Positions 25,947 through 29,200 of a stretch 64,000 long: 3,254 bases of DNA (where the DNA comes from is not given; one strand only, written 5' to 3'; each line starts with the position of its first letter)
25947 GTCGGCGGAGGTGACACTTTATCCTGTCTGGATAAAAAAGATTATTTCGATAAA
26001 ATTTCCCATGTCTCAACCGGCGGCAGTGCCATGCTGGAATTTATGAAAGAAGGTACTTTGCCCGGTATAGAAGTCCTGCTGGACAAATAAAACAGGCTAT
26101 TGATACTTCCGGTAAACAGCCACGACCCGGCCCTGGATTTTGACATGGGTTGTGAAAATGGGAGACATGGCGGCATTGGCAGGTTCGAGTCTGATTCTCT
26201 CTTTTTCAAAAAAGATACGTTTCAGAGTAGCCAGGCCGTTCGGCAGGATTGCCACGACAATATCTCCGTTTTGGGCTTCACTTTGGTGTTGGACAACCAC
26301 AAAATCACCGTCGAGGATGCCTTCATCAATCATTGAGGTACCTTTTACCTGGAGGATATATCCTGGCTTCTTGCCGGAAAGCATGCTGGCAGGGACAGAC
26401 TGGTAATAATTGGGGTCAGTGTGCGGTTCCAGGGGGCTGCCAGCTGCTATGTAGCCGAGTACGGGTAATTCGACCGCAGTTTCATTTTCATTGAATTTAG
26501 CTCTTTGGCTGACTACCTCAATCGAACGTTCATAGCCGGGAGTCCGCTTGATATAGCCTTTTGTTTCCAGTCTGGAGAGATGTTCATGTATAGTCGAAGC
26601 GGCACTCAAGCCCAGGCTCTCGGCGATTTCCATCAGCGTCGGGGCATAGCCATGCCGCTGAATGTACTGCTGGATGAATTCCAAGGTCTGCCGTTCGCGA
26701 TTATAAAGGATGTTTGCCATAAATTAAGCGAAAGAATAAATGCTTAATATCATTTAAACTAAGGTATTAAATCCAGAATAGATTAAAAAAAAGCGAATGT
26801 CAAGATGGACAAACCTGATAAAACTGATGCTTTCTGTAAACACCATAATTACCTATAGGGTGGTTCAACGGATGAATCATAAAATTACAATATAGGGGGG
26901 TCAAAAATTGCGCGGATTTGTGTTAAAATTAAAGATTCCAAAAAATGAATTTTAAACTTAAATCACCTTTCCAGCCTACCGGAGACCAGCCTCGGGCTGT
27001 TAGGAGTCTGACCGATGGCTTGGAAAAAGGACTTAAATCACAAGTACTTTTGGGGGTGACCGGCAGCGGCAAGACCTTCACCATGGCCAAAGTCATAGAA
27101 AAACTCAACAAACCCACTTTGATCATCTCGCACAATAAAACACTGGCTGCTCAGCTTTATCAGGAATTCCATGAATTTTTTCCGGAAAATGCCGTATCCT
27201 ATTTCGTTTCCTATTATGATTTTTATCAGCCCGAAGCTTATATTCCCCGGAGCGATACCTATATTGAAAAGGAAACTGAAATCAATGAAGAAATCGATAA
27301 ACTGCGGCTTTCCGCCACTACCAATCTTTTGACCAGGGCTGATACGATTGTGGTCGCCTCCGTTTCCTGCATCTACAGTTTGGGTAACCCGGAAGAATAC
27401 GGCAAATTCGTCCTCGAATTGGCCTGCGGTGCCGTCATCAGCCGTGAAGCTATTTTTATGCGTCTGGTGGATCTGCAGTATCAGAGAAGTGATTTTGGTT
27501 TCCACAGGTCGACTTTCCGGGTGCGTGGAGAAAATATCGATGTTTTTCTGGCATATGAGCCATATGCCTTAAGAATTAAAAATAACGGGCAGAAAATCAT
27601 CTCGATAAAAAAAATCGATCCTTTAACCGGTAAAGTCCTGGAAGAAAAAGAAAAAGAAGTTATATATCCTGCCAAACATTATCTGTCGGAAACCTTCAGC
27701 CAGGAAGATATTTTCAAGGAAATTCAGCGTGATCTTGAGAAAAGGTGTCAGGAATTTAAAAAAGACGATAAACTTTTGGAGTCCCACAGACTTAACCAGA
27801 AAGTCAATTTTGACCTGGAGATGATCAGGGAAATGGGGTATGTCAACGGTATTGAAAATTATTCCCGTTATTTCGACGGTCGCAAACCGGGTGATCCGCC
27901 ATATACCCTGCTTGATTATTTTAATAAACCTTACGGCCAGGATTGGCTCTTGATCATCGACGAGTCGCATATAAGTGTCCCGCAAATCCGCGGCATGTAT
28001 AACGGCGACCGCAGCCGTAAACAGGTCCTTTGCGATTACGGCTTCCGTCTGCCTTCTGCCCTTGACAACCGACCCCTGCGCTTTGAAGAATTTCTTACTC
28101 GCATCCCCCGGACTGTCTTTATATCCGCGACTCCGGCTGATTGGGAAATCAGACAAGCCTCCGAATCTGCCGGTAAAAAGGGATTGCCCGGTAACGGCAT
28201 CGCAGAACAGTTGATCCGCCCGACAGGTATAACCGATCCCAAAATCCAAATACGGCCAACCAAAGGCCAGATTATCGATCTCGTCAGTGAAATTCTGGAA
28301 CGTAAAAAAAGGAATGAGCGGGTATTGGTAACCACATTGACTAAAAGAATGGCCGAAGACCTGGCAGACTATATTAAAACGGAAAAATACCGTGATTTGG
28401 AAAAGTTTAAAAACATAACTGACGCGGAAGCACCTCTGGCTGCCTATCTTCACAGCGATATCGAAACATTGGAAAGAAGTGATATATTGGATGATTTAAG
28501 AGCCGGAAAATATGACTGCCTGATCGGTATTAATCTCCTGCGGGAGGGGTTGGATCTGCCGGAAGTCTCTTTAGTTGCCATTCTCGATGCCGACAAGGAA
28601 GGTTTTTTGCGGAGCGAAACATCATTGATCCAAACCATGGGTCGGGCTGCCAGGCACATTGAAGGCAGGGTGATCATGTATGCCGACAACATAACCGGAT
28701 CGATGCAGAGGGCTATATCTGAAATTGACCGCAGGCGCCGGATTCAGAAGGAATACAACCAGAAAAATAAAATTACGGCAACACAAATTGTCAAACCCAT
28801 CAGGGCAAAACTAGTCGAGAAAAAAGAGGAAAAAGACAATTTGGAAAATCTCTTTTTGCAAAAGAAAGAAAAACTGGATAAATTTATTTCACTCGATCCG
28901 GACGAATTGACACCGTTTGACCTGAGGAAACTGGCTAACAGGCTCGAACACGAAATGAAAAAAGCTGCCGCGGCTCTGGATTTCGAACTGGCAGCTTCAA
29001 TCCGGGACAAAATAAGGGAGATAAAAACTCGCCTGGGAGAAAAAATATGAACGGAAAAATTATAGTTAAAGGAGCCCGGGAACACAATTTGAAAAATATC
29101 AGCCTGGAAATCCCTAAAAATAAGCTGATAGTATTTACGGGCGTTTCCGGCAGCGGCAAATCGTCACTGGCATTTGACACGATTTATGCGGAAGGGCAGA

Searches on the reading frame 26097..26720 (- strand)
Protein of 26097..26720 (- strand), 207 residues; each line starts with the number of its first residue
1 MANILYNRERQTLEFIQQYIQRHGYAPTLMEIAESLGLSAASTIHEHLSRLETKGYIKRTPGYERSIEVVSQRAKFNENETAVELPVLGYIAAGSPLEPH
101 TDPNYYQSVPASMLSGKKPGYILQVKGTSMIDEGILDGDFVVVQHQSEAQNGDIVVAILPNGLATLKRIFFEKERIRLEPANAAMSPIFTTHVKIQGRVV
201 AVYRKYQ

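Call 69: search_protein_families(library=pfam, proteins=[window:26097-26720:-], max_evalue=0.001)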
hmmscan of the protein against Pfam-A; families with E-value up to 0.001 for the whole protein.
window:26097-26720:- (207 aa): 5 families
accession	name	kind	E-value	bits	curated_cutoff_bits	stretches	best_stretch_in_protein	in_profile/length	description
PF00717.28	Peptidase_S24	-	2.8e-27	95.1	23.3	1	86-200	1-116/116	Peptidase S24-like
PF01726.22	LexA_DNA_bind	-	1.5e-19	70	23.7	1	5-65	4-64/65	LexA DNA binding domain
PF09339.16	HTH_IclR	-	8.8e-05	22.6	22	1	20-60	12-51/52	IclR helix-turn-helix domain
PF12802.13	MarR_2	-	0.00016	22.2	27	1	19-61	13-54/61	MarR family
PF13412.12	HTH_24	-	0.00024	21.1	21.9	1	31-58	22-48/48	Winged helix-turn-helix DNA-binding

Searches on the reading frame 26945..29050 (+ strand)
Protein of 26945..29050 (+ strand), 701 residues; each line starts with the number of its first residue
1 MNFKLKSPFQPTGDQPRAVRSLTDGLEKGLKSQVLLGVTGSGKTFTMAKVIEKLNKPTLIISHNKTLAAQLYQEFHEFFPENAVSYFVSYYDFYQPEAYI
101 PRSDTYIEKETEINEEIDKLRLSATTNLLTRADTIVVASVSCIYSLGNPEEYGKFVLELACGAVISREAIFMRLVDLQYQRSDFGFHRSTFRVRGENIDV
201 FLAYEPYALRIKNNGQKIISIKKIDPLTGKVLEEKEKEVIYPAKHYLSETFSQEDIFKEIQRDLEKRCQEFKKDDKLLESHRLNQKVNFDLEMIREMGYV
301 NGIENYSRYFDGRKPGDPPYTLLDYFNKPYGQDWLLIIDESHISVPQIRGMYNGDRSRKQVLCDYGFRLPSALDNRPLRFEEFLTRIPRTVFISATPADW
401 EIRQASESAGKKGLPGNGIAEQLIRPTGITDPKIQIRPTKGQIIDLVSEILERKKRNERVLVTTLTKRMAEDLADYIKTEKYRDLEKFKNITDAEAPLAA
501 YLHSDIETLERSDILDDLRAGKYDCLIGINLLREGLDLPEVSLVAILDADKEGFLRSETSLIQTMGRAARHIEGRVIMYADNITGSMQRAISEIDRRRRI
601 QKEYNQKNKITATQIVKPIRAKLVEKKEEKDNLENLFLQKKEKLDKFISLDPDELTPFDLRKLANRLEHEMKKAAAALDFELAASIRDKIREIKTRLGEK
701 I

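Call 69: search_protein_families(library=pfam, proteins=[window:26945-29050:+], max_evalue=0.001)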
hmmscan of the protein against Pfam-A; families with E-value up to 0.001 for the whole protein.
window:26945-29050:+ (701 aa): 6 families
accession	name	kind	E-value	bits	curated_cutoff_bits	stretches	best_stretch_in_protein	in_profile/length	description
PF17757.6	UvrB_inter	-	1.8e-24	86.1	22.9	1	157-246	1-91/91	UvrB interaction domain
PF00271.37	Helicase_C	-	2.8e-18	66.6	23.5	1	445-571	4-109/110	Helicase conserved C-terminal domain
PF12344.14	UvrB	-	1.3e-17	63.7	27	1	578-620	1-43/43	Ultra-violet resistance protein B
PF04851.21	ResIII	-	2.5e-12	47.4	22.5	1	11-85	4-83/164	Type III restriction enzyme, res subunit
PF02151.25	UVR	-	3.1e-09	36.7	21.5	1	662-695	2-35/36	UvrB/uvrC motif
PF00270.35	DEAD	-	9.2e-06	25.9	26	1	15-82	4-72/167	DEAD/DEAH box helicase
